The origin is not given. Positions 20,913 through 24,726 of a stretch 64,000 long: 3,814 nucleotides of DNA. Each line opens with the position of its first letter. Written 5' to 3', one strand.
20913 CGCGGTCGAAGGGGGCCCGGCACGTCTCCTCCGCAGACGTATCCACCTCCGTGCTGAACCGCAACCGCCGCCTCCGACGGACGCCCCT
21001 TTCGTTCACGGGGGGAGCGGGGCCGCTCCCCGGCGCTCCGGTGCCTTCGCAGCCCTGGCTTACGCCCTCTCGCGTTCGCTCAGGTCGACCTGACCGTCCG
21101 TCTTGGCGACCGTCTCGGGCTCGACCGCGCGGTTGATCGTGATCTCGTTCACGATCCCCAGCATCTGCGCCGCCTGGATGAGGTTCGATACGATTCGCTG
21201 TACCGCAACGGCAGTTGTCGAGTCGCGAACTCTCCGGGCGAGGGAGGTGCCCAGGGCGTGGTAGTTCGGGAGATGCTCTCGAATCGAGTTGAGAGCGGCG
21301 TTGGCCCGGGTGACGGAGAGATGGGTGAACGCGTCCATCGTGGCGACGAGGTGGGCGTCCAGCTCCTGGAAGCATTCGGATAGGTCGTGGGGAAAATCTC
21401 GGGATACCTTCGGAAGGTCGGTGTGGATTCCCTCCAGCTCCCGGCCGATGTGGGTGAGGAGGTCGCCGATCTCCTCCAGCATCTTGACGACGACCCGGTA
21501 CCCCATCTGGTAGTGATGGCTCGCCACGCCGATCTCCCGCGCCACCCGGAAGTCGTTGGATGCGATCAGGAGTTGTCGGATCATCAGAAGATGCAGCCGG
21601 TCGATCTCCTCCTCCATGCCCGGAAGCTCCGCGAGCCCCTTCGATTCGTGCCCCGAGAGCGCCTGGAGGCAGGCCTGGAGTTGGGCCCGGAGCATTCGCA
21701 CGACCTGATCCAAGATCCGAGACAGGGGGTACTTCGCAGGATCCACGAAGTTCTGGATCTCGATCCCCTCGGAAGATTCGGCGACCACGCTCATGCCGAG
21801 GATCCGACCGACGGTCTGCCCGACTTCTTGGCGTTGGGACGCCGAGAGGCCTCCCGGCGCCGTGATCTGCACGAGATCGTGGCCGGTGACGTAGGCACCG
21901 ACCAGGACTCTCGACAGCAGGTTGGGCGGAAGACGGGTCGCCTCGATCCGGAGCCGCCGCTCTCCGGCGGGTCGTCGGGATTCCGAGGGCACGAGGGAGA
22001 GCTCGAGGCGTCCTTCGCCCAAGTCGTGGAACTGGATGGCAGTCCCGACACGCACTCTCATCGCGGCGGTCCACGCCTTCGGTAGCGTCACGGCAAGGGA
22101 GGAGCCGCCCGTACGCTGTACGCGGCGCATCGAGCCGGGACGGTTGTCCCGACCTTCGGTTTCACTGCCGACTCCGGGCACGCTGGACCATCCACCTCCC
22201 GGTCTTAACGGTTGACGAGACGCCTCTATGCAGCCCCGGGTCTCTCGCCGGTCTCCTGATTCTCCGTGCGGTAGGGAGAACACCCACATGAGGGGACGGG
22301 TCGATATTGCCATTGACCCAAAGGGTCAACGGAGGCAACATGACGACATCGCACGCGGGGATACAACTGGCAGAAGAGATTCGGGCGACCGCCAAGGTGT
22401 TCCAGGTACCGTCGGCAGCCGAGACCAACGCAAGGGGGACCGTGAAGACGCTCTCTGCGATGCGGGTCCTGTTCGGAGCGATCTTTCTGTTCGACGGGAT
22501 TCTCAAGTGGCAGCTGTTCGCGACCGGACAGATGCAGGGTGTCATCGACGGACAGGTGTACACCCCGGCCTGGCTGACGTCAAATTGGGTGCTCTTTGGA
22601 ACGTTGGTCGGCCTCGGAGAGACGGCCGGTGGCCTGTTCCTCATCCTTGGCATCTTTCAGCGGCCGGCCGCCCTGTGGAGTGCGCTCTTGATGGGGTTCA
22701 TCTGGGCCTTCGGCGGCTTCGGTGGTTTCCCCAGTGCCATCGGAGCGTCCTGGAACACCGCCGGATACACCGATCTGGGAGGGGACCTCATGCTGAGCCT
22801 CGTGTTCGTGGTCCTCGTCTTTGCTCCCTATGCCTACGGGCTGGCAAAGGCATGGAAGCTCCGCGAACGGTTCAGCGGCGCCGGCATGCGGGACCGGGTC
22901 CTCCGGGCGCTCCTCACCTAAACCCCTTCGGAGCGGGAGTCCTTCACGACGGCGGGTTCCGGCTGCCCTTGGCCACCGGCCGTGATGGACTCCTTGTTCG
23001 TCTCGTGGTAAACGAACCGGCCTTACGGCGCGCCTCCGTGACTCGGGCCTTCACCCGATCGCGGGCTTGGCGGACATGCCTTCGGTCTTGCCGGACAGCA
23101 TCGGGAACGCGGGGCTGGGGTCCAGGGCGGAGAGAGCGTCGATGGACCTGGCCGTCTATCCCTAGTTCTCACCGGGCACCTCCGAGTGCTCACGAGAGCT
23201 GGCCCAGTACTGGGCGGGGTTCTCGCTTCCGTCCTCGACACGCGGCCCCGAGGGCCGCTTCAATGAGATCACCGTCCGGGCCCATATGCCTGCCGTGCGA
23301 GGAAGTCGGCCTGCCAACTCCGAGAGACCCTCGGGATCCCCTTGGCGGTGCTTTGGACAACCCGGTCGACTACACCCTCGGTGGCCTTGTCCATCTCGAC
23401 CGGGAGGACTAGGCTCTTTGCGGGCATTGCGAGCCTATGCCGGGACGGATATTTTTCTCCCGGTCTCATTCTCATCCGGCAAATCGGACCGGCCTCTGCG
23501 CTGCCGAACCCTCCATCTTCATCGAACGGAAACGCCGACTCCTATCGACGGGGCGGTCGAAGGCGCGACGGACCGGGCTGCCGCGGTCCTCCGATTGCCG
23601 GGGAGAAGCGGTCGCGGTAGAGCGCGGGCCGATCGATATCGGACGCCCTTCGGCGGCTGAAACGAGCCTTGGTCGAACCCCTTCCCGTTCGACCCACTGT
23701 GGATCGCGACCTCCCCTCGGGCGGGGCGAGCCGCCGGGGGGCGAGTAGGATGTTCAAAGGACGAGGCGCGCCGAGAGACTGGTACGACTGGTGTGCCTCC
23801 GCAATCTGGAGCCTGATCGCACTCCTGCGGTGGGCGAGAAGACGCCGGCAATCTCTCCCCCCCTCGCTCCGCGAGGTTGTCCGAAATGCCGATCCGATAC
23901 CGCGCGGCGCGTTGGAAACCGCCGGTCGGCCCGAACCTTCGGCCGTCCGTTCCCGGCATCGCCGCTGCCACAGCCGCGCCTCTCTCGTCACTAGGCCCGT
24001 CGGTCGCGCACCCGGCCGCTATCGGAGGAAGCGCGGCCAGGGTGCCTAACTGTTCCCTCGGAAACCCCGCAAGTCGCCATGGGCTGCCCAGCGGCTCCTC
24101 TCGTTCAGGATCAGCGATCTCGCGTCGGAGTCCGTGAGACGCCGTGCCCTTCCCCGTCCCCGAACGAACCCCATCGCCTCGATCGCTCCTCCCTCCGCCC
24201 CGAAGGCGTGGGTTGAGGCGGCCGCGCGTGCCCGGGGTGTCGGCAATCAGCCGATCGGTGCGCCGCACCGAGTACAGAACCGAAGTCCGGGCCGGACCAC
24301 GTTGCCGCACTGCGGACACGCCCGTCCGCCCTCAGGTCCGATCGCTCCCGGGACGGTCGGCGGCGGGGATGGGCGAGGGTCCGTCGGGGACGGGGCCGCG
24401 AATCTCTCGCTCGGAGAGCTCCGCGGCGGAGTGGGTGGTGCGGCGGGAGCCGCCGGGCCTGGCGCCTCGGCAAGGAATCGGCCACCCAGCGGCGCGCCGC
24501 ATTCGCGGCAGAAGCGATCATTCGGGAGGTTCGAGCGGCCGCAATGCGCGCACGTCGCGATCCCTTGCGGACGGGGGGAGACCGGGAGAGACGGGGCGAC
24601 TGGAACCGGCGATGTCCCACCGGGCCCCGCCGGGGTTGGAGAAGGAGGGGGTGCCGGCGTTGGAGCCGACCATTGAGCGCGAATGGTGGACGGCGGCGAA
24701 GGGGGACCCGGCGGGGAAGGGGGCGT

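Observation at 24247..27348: Extracellular S53 protease tethered through a TM helix to a cytoplasmic Pro-rich tail with two zinc ribbons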

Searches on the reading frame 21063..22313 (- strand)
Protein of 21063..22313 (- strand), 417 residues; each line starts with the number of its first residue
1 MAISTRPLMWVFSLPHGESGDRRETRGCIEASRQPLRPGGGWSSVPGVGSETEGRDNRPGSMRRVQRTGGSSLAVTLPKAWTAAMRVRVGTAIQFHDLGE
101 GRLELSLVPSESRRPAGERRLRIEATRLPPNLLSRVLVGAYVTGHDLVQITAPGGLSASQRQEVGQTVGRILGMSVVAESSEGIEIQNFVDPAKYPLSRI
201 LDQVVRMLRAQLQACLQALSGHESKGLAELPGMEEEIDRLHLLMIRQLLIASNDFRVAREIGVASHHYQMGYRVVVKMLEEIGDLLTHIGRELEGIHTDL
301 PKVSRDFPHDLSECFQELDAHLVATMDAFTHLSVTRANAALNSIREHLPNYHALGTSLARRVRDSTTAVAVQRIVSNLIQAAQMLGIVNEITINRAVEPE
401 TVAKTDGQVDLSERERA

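Call 37: search_protein_families(library=pfam, proteins=[window:21063-22313:-], max_evalue=0.01)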
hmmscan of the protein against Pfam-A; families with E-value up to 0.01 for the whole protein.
window:21063-22313:- (417 aa): 3 families
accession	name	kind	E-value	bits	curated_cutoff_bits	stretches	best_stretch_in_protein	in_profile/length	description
PF04014.23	MazE_antitoxin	-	4.4e-06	27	24.7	1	66-106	1-41/48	Antidote-toxin recognition MazE, bacterial antitoxin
PF01895.24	PhoU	-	5.4e-06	27.1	23.5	1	204-291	4-87/89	PhoU domain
PF04513.17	Baculo_PEP_C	-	0.0091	16.5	38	0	276-353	30-106/140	Baculovirus polyhedron envelope protein, PEP, C terminus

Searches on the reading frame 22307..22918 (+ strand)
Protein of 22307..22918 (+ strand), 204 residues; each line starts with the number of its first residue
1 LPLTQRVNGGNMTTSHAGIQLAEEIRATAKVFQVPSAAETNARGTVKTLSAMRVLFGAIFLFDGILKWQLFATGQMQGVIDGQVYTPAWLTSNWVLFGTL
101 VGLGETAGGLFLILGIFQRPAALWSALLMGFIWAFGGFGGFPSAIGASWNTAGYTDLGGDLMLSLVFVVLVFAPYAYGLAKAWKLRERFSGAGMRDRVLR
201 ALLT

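Call 37: search_protein_families(library=pfam, proteins=[window:22307-22918:+], max_evalue=0.01)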
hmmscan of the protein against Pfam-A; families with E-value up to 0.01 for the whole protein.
window:22307-22918:+ (204 aa): 2 families
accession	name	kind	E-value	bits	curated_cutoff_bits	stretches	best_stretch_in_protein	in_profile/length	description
PF07681.17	DoxX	-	7.2e-09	36.6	23.6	1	50-134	3-81/85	DoxX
PF07291.16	MauE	-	2.4e-06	28.3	27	1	48-135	4-86/128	Methylamine utilisation protein MauE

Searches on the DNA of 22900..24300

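Call 81: search_rna_families(source=window, start=22900, end=24300, threshold=evalue, max_evalue=1)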
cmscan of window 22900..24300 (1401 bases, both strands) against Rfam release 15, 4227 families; matches with E-value up to 1: 1.
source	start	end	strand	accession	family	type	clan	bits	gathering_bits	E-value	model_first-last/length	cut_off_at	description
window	24254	24276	-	RF01990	SECIS_4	Cis-reg;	-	22.7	38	0.033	7-29/38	no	Selenocysteine insertion sequence 4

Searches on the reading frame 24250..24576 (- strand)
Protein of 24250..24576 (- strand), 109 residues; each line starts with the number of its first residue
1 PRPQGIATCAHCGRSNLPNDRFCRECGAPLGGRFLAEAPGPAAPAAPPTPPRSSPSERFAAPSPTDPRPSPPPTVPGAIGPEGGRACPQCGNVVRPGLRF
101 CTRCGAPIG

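Call 24: find_homologous_proteins(query=window:24250-24576:-, max_evalue=0.1)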
Query seq(109 aa) (109 aa): 1 proteins with E <= 0.1 among 128 candidates.
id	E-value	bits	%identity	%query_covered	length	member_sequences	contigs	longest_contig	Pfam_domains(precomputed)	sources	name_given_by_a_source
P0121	2.5e-2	33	57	21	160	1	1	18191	PF13240.12,PF12773.14,PF17032.11,PF24463.2,PF24460.2,PF13248.12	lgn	-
